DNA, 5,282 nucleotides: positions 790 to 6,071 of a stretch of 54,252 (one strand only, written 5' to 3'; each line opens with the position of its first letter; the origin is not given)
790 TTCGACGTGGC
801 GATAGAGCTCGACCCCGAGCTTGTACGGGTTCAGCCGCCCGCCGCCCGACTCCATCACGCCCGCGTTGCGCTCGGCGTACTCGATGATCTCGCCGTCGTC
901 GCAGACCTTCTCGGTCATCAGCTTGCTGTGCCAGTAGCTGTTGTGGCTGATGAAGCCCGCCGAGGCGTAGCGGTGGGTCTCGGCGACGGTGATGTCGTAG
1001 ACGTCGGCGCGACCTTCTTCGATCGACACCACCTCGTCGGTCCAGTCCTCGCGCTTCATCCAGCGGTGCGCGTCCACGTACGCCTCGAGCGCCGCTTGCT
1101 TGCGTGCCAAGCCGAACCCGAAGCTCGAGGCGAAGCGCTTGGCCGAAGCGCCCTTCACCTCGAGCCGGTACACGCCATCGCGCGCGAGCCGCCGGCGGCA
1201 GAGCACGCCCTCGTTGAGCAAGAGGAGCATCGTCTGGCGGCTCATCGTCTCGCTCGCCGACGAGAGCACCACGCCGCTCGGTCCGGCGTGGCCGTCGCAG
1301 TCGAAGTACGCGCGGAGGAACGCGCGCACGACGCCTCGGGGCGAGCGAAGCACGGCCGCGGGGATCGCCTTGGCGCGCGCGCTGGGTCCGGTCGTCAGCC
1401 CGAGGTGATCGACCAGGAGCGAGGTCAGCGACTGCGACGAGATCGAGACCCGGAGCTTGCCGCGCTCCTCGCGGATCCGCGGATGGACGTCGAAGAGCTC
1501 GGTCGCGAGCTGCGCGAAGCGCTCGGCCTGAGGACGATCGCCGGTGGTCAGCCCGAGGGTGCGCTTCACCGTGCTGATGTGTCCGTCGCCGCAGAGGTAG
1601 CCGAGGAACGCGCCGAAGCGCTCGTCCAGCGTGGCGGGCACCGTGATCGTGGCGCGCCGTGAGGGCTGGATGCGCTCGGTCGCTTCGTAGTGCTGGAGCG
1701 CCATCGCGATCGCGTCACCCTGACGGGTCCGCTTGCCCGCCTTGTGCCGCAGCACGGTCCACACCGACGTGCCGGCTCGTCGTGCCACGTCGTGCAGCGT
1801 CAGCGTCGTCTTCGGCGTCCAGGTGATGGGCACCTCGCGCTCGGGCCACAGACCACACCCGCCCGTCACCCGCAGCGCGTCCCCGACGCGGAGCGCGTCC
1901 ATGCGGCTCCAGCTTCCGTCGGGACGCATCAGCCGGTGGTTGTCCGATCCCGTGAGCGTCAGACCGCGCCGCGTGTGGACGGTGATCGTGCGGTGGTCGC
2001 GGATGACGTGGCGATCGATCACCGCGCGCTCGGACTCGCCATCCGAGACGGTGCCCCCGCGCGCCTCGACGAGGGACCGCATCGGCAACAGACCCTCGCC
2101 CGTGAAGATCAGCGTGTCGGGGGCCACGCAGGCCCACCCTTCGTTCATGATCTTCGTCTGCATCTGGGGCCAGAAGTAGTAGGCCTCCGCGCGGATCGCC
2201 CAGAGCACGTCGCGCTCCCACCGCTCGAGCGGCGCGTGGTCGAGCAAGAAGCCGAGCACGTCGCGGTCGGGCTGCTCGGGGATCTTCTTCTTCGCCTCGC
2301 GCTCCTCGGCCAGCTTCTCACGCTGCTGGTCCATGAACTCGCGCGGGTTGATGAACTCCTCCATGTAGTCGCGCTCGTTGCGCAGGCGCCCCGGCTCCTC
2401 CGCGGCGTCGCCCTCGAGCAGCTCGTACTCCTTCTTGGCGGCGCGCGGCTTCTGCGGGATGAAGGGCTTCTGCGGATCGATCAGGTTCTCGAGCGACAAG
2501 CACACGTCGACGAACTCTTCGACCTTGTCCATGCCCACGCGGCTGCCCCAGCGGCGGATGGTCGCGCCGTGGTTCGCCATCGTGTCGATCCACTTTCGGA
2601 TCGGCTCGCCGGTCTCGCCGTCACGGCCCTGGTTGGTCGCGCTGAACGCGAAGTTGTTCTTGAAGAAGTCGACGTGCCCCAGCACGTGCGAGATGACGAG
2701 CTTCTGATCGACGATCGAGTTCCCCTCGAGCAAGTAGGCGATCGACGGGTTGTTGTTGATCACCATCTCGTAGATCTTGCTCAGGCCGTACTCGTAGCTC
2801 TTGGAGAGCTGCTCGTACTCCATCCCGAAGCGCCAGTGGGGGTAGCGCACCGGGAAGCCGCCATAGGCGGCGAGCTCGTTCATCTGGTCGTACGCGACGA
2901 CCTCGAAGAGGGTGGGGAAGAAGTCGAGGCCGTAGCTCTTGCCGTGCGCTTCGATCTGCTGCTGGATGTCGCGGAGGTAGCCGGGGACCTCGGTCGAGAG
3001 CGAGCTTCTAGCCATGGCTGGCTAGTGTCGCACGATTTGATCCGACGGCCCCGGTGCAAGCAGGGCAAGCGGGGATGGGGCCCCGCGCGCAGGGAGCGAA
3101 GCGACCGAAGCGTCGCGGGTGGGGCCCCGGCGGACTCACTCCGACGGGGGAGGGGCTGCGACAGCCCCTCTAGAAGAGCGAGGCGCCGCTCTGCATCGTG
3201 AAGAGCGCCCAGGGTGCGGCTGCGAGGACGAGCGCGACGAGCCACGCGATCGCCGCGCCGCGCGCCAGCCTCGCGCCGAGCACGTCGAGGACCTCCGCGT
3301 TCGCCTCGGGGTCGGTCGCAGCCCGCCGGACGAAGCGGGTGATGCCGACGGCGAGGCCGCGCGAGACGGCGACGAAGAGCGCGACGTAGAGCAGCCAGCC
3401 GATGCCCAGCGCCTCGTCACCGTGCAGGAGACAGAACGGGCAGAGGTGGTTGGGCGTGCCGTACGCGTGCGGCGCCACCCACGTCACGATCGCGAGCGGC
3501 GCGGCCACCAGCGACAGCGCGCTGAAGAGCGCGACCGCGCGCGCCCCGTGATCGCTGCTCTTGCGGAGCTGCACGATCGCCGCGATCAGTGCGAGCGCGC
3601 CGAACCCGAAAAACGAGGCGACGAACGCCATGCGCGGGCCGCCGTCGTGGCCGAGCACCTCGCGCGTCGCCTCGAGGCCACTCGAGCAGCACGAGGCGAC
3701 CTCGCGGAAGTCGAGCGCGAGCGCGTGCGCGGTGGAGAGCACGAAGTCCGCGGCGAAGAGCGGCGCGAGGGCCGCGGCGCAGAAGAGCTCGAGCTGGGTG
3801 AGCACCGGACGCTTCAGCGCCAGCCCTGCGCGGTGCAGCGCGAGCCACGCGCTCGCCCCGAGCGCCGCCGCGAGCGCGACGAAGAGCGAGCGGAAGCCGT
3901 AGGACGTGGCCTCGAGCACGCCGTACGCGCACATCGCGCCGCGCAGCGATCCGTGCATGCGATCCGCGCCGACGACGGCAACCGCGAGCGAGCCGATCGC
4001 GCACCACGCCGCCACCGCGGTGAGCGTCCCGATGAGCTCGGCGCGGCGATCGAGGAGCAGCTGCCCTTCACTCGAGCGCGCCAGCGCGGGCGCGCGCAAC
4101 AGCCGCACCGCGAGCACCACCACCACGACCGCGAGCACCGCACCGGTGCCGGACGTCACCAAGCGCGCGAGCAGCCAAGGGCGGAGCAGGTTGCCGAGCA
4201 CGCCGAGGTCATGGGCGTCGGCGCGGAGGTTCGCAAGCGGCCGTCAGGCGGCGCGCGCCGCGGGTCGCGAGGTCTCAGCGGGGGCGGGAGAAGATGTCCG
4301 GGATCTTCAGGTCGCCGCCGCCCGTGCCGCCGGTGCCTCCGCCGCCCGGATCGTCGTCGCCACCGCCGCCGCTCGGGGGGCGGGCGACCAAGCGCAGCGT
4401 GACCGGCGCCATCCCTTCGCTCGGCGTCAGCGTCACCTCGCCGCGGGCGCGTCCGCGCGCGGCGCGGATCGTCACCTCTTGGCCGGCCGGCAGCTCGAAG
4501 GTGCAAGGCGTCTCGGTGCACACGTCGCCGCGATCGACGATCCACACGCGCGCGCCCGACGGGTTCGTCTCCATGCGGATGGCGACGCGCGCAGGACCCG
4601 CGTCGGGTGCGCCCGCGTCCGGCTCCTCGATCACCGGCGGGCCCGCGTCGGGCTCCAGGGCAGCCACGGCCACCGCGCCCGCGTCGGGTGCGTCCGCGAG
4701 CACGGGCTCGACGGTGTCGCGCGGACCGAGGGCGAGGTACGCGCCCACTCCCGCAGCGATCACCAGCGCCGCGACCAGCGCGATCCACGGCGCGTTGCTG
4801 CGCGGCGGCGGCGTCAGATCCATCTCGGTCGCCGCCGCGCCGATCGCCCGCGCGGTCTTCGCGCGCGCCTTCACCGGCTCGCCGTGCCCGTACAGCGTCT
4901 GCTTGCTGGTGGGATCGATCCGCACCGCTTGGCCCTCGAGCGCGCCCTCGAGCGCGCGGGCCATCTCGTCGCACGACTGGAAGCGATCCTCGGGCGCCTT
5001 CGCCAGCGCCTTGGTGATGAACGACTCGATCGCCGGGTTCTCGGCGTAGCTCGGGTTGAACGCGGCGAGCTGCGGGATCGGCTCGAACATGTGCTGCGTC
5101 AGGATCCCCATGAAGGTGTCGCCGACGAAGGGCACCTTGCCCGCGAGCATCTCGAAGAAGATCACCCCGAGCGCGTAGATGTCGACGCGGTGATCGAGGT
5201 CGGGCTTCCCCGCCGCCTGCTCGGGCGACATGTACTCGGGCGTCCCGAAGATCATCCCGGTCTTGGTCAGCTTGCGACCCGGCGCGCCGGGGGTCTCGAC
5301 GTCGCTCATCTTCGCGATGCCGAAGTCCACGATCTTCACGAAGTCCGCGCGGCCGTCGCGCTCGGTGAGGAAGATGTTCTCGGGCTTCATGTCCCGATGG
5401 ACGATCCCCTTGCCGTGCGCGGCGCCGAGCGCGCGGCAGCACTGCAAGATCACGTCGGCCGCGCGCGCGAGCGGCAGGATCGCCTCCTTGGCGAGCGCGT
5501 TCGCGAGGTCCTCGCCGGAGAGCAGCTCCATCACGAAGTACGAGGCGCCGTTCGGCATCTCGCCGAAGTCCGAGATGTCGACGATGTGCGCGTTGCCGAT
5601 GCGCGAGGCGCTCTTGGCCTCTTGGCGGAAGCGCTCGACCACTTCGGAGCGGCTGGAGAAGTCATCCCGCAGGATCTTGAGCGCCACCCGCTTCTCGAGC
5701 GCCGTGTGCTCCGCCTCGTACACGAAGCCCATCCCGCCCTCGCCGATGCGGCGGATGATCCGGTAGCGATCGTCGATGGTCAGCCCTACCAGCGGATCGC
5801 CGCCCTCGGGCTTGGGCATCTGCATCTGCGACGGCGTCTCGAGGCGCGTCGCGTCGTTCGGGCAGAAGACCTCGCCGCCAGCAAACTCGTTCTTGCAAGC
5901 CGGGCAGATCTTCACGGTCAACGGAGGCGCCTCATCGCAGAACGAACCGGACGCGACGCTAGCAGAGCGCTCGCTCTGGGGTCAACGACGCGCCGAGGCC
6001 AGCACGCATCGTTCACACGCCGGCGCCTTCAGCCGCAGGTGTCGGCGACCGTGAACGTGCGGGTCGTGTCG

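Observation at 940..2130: Complete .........-type intein splitting SpoVR inside its conserved NEGWA/SYWH motif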

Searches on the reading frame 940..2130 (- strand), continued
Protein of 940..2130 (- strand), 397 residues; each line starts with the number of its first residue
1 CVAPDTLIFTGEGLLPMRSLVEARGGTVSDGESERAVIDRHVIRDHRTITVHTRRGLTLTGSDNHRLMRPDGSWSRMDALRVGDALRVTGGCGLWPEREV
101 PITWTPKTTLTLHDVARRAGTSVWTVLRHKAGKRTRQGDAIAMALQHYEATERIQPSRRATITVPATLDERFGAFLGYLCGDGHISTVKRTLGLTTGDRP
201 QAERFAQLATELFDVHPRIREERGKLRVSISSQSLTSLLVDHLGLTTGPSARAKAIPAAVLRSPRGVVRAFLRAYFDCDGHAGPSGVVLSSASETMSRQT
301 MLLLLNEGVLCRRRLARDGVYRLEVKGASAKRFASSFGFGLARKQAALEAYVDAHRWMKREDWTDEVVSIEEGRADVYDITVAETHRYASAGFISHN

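Call 50: find_encoding_contigs(protein=P0191, flank=2500, max_places=1)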
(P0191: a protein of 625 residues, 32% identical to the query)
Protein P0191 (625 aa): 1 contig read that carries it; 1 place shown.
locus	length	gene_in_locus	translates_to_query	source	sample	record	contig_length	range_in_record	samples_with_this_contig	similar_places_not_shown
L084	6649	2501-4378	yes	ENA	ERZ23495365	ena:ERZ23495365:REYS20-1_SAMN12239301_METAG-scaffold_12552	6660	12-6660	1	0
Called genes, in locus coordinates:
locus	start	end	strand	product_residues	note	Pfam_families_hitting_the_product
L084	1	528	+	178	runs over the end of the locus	?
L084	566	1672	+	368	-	PF04285:DUF444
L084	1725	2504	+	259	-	-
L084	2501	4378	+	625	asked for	PF04293:SpoVR, PF14890:Intein_splicing (weak), PF04293:SpoVR, PF24755:SpoVR_C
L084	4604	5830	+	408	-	PF07719:TPR_2 (faint), PF13181:TPR_8 (faint), PF13414:TPR_11 (faint), PF13428:TPR_14 (faint), PF14559:TPR_19 (faint), PF23914:TPR_CcmH_CycH (faint), PF13431:TPR_17 (faint)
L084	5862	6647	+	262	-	?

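Call 53: search_protein_families(library=pfam, proteins=[P0186, P0169, P0185, P0201, P0203, P0209, P0199], max_evalue=0.00001)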
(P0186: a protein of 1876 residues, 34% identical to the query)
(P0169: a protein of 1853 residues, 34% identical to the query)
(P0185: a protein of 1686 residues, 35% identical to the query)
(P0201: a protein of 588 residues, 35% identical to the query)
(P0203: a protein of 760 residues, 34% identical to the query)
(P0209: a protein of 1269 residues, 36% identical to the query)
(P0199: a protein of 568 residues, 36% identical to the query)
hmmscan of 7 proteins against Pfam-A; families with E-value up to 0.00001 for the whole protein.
P0186 (1876 aa): 5 families
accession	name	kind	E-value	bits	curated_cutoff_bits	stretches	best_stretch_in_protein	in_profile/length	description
PF02867.20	Ribonuc_red_lgC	-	6.3e-124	414.9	23.9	1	213-1133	2-493/523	Ribonucleotide reductase, barrel domain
PF14528.11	LAGLIDADG_3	-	1.3e-41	141.1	22.5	2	678-773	3-82/82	LAGLIDADG-like domain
PF14890.11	Intein_splicing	-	3.3e-30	105.4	35.8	2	477-834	40-155/155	Intein splicing domain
PF12637.14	TSCPD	-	5.9e-14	52.6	22.8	1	1698-1793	12-88/88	TSCPD domain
PF14527.11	LAGLIDADG_WhiA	-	8.7e-06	26.2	23.2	0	680-735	3-56/93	WhiA LAGLIDADG-like domain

P0169 (1853 aa): 3 families
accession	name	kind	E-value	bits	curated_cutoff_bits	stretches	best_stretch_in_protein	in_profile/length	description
PF14528.11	LAGLIDADG_3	-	2.1e-40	137.3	22.5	2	1519-1600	2-81/82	LAGLIDADG-like domain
PF14890.11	Intein_splicing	-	2.1e-37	128.8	35.8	2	97-427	44-155/155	Intein splicing domain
PF13403.11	Hint_2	-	2.5e-07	31.6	28.4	0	1288-1318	2-32/147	Hint domain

P0185 (1686 aa): 5 families
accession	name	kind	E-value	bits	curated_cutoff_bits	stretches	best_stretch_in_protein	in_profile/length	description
PF02867.20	Ribonuc_red_lgC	-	3.9e-113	379.3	23.9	3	610-1270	72-346/523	Ribonucleotide reductase, barrel domain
PF14528.11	LAGLIDADG_3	-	4.6e-44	149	22.5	2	976-1073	2-82/82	LAGLIDADG-like domain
PF14890.11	Intein_splicing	-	1e-24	87.5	35.8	2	207-612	43-155/155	Intein splicing domain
PF00317.26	Ribonuc_red_lgN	-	1e-23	83.6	28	1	2-76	9-76/77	Ribonucleotide reductase, all-alpha domain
PF12637.14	TSCPD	-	9.1e-12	45.6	22.8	1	1513-1605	13-87/88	TSCPD domain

P0201 (588 aa): 2 families
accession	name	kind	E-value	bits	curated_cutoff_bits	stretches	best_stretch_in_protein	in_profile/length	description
PF14528.11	LAGLIDADG_3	-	1.2e-24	86.8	22.5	1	345-421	2-82/82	LAGLIDADG-like domain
PF14890.11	Intein_splicing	-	2.4e-12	47.4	35.8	1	152-482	44-155/155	Intein splicing domain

P0203 (760 aa): 3 families
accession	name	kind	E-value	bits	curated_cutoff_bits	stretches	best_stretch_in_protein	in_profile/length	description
PF14528.11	LAGLIDADG_3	-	1.1e-16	61.2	22.5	1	513-591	2-82/82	LAGLIDADG-like domain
PF14890.11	Intein_splicing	-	1.3e-07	32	35.8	1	335-652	48-155/155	Intein splicing domain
PF13692.12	Glyco_trans_1_4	-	8e-06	26.6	27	0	653-704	89-142/142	Glycosyl transferases group 1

P0209 (1269 aa): 7 families
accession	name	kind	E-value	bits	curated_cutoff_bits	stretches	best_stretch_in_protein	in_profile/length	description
PF00488.27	MutS_V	-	2e-78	263.1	30.2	1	1024-1201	10-188/188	MutS domain V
PF05192.23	MutS_III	-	4.2e-56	190.8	34.1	1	304-600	2-194/194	MutS domain III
PF01624.25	MutS_I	-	4.6e-43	146.5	20.6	1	36-147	1-112/113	MutS domain I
PF05190.23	MutS_IV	-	4.7e-33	113.8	22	1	469-560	1-92/92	MutS family domain IV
PF14528.11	LAGLIDADG_3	-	8.3e-21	74.5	22.5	1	889-966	1-82/82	LAGLIDADG-like domain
PF05188.22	MutS_II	-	9.6e-20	71.8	25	1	156-287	1-133/133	MutS domain II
PF14890.11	Intein_splicing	-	3.6e-10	40.3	35.8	1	705-1025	36-155/155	Intein splicing domain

P0199 (568 aa): 3 families
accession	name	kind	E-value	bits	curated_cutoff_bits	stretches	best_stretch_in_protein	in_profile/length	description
PF14528.11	LAGLIDADG_3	-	1.8e-17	63.8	22.5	1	261-326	2-72/82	LAGLIDADG-like domain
PF13538.12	UvrD_C_2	-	2.8e-10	40.3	27.4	1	485-525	8-51/52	UvrD-like helicase C-terminal domain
PF14890.11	Intein_splicing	-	6e-09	36.3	35.8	1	67-486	38-155/155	Intein splicing domain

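Call 65: search_protein_families(library=pfam, proteins=[P0132, P0156, P0128, P0123], max_evalue=0.001)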
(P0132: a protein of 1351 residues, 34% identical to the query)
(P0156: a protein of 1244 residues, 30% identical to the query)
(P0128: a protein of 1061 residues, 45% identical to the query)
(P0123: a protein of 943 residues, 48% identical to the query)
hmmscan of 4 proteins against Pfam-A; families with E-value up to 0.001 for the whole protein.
P0132 (1351 aa): 5 families
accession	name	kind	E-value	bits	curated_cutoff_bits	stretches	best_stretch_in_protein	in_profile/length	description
PF04293.20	SpoVR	-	8.2e-92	308.5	27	3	536-741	81-279/407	SpoVR like protein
PF14528.11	LAGLIDADG_3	-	6.1e-36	123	22.5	2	332-407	1-82/82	LAGLIDADG-like domain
PF14890.11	Intein_splicing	-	3.1e-21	76.2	35.8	2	762-1132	32-155/155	Intein splicing domain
PF24755.2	SpoVR_C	-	2.7e-06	27.8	27.6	1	1279-1331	1-54/55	SpoVR-like C-terminal domain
PF14527.11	LAGLIDADG_WhiA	-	9.4e-05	22.9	23.2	0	336-384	3-56/93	WhiA LAGLIDADG-like domain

P0156 (1244 aa): 6 families
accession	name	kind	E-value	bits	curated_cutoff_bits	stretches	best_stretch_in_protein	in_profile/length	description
PF04293.20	SpoVR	-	2.1e-86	290.7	27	3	470-649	105-290/407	SpoVR like protein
PF14528.11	LAGLIDADG_3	-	1.1e-35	122.2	22.5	3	341-412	4-79/82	LAGLIDADG-like domain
PF14890.11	Intein_splicing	-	3.3e-24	85.9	35.8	2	667-1031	42-155/155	Intein splicing domain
PF14527.11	LAGLIDADG_WhiA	-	7.1e-09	36.1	23.2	0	342-393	3-57/93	WhiA LAGLIDADG-like domain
PF05204.19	Hom_end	-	5.8e-08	33.3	21.1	0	344-416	18-99/110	Homing endonuclease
PF13403.11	Hint_2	-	3.3e-07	31.2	28.4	1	105-180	2-91/147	Hint domain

P0128 (1061 aa): 4 families
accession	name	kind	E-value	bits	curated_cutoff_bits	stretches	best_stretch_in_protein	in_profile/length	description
PF04293.20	SpoVR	-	9.7e-69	232.5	27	2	13-299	5-270/407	SpoVR like protein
PF14528.11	LAGLIDADG_3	-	2.3e-18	66.7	22.5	1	560-631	2-82/82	LAGLIDADG-like domain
PF24755.2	SpoVR_C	-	7.6e-10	39.1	27.6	1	946-997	1-53/55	SpoVR-like C-terminal domain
PF14890.11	Intein_splicing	-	8.3e-06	26.1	35.8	1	344-690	50-155/155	Intein splicing domain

P0123 (943 aa): 4 families
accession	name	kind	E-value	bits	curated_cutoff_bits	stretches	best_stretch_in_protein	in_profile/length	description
PF04293.20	SpoVR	-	4e-103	345.7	27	2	6-288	3-274/407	SpoVR like protein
PF14528.11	LAGLIDADG_3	-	3.1e-19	69.5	22.5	1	550-621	2-82/82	LAGLIDADG-like domain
PF14890.11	Intein_splicing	-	1.5e-10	41.6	35.8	1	298-680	11-155/155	Intein splicing domain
PF24755.2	SpoVR_C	-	1.1e-09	38.6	27.6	1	825-876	1-53/55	SpoVR-like C-terminal domain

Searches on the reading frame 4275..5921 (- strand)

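Call 47: search_protein_families(library=pfam, proteins=[window:4275-5921:-], max_evalue=0.001)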
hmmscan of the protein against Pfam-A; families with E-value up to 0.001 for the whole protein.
window:4275-5921:- (548 aa): 3 families
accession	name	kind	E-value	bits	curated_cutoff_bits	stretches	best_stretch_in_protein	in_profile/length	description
PF00069.31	Pkinase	-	8.4e-46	156.9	31.7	1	53-315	1-253/263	Protein kinase domain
PF07714.23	PK_Tyr_Ser-Thr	-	6.5e-24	85.1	23.1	1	55-314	3-249/258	Protein tyrosine and serine/threonine kinase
PF03109.22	ABC1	-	0.00048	19.8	22.9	0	124-207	140-218/244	ABC1 atypical kinase-like domain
